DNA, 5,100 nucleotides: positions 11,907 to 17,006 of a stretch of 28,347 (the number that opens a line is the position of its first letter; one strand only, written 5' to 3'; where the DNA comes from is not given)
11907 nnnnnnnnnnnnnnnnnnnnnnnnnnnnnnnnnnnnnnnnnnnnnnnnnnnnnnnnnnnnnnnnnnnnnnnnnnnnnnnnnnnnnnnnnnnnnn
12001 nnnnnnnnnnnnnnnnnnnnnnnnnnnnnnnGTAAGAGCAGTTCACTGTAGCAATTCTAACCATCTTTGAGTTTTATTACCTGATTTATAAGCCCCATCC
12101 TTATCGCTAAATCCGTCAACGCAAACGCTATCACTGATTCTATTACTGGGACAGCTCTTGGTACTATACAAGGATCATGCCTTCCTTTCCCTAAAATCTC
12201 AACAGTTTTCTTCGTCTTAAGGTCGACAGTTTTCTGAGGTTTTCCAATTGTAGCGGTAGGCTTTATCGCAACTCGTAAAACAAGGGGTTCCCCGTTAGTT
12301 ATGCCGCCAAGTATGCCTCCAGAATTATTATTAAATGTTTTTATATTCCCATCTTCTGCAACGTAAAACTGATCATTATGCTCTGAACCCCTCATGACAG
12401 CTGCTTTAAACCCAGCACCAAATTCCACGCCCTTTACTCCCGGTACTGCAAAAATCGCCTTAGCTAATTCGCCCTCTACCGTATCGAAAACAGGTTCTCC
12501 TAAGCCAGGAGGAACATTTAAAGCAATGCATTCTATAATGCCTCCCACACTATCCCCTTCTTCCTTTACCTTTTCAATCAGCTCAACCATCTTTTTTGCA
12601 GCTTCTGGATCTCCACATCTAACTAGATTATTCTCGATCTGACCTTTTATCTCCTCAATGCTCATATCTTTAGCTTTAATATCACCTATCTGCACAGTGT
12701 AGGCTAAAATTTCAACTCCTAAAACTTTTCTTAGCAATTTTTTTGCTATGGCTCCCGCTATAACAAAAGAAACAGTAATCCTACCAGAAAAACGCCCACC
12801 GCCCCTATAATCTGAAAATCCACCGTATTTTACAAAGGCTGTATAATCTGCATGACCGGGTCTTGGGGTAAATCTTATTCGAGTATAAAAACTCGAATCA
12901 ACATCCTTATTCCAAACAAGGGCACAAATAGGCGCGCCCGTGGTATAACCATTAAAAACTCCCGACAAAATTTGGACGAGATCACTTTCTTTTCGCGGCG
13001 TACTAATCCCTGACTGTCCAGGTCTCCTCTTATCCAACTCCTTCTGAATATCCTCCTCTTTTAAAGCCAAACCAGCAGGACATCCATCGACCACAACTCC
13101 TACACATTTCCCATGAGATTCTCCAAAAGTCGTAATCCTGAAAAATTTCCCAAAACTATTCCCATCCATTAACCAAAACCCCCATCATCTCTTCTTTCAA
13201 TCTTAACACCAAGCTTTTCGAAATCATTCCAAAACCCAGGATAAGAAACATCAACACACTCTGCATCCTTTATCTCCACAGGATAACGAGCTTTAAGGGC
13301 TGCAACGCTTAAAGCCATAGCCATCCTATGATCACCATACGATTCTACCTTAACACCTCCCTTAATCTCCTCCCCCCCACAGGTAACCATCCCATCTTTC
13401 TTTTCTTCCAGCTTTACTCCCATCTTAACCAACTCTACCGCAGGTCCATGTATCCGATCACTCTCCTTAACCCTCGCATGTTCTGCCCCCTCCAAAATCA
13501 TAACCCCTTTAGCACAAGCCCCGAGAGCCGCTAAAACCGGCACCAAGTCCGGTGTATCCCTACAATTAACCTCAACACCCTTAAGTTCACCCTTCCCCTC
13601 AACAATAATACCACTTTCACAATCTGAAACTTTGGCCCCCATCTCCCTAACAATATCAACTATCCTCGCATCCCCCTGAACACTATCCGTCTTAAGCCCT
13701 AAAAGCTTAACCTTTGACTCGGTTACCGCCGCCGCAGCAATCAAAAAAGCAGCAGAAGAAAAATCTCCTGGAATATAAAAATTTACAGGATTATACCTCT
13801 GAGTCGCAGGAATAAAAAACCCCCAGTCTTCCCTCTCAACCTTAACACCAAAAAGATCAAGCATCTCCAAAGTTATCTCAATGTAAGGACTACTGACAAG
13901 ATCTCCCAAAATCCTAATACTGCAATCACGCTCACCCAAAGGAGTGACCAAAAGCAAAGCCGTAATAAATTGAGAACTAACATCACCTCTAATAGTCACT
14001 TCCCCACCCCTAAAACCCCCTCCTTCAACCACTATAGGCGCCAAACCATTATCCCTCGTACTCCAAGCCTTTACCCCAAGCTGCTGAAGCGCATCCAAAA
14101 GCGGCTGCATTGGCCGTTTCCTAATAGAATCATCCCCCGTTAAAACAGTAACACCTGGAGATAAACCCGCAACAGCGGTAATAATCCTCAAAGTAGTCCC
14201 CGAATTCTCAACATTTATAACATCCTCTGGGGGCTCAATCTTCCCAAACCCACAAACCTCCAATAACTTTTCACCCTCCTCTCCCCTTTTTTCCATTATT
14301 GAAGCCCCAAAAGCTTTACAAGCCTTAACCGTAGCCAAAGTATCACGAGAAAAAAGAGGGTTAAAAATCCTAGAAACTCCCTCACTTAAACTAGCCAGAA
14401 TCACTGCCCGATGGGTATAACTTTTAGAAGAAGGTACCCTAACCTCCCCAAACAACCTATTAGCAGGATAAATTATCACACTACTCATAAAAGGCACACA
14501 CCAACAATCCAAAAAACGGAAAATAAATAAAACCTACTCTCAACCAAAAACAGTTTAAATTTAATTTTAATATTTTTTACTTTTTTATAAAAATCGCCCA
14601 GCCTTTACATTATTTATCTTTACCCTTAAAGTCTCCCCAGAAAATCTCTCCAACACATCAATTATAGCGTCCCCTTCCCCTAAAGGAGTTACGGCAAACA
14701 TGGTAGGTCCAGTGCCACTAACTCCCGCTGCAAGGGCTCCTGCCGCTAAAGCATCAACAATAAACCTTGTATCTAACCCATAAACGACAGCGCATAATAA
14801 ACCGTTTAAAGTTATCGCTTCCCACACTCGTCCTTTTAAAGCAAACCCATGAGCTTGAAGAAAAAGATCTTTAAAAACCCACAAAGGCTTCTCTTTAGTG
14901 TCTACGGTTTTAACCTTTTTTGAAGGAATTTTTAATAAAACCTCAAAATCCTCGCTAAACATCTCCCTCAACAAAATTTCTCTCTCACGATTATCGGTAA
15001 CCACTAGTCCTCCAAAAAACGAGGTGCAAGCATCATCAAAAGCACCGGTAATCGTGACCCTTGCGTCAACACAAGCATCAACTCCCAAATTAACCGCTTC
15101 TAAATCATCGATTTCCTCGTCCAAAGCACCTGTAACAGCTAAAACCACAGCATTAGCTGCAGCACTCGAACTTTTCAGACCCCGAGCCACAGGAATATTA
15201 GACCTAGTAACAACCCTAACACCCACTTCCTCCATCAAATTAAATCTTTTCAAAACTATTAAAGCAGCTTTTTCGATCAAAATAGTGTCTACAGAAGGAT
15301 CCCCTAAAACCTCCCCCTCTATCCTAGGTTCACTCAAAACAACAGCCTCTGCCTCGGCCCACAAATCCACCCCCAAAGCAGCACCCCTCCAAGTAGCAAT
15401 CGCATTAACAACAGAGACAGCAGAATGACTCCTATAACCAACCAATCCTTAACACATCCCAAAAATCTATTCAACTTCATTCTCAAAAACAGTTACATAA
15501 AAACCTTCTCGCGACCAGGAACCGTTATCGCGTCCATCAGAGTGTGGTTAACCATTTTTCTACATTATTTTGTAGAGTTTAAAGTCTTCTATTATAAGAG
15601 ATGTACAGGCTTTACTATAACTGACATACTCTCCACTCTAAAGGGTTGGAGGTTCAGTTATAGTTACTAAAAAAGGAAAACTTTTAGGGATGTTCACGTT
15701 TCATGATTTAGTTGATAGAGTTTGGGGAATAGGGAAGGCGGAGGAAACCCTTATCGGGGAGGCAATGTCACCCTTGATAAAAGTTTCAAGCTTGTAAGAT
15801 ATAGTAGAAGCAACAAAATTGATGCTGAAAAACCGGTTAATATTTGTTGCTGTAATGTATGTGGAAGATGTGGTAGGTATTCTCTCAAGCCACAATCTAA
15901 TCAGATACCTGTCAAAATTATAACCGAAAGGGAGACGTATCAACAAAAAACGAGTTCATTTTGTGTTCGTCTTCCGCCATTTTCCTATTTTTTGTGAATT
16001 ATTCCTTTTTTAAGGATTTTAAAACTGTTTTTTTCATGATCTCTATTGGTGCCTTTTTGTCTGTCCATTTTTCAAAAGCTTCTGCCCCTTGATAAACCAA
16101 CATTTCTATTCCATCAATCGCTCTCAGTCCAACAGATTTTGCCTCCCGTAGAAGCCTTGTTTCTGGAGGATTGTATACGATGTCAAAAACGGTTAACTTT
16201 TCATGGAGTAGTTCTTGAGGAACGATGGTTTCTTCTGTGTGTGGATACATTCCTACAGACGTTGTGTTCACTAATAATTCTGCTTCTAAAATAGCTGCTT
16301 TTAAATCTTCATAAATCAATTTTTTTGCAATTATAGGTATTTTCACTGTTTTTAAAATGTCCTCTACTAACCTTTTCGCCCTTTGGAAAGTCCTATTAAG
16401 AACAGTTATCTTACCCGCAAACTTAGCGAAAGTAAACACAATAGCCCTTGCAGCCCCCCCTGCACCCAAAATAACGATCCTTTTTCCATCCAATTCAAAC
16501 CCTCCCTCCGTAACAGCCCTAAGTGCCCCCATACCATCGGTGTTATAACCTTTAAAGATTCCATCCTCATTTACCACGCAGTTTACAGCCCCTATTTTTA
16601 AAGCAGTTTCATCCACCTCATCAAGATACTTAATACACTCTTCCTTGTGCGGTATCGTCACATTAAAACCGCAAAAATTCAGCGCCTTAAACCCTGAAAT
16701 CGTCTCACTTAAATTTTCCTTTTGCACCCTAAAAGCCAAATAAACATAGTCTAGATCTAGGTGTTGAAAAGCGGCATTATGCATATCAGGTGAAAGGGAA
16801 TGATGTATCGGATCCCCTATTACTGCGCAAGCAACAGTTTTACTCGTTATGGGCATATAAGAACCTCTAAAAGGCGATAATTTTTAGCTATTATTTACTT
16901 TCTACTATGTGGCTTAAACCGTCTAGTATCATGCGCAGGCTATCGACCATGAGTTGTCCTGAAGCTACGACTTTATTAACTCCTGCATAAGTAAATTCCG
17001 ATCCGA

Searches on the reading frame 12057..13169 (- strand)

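Call 6: search_protein_families(library=pfam, proteins=[window:12057-13169:-])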
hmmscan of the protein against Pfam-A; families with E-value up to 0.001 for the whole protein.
window:12057-13169:- (370 aa): 1 family
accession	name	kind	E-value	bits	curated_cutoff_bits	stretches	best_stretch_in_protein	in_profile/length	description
PF01264.26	Chorismate_synt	-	1.5e-140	468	27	1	10-355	1-326/327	Chorismate synthase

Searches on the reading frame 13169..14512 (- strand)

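Call 52: search_protein_families(library=pfam, proteins=[window:13169-14512:-])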
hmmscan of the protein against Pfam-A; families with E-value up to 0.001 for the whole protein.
window:13169-14512:- (447 aa): 1 family
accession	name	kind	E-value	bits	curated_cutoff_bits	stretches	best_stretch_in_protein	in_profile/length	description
PF00275.25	EPSP_synthase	-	4.8e-123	411.4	22.8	1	16-430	3-416/417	EPSP synthase (3-phosphoshikimate 1-carboxyvinyltransferase)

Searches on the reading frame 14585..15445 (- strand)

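Call 52: search_protein_families(library=pfam, proteins=[window:14585-15445:-])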
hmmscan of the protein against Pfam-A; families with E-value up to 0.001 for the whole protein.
window:14585-15445:- (286 aa): 3 families
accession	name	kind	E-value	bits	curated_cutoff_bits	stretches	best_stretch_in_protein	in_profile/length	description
PF00288.32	GHMP_kinases_N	-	1.2e-13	51.5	22.3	1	57-146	3-87/87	GHMP kinases N terminal domain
PF08544.19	GHMP_kinases_C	-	9.4e-06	26.4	21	1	229-267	39-81/85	GHMP kinases C terminal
PF22700.2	MVD-like_N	-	0.00035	20.7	27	1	71-117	78-124/157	Diphosphomevalonate decarboxylase-like N-terminal domain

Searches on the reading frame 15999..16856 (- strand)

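Call 52: search_protein_families(library=pfam, proteins=[window:15999-16856:-])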
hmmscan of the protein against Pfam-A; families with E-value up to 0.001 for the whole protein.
window:15999-16856:- (285 aa): 3 families
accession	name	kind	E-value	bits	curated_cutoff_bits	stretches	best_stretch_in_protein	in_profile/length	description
PF08501.16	Shikimate_dh_N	-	1.6e-32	112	27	1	12-94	1-83/83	Shikimate dehydrogenase substrate binding domain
PF18317.6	SDH_C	-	1.9e-14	53.5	25.8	1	249-279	1-31/31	Shikimate 5'-dehydrogenase C-terminal domain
PF01488.26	Shikimate_DH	-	2.1e-09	38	24.3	1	121-248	9-133/138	Shikimate / quinate 5-dehydrogenase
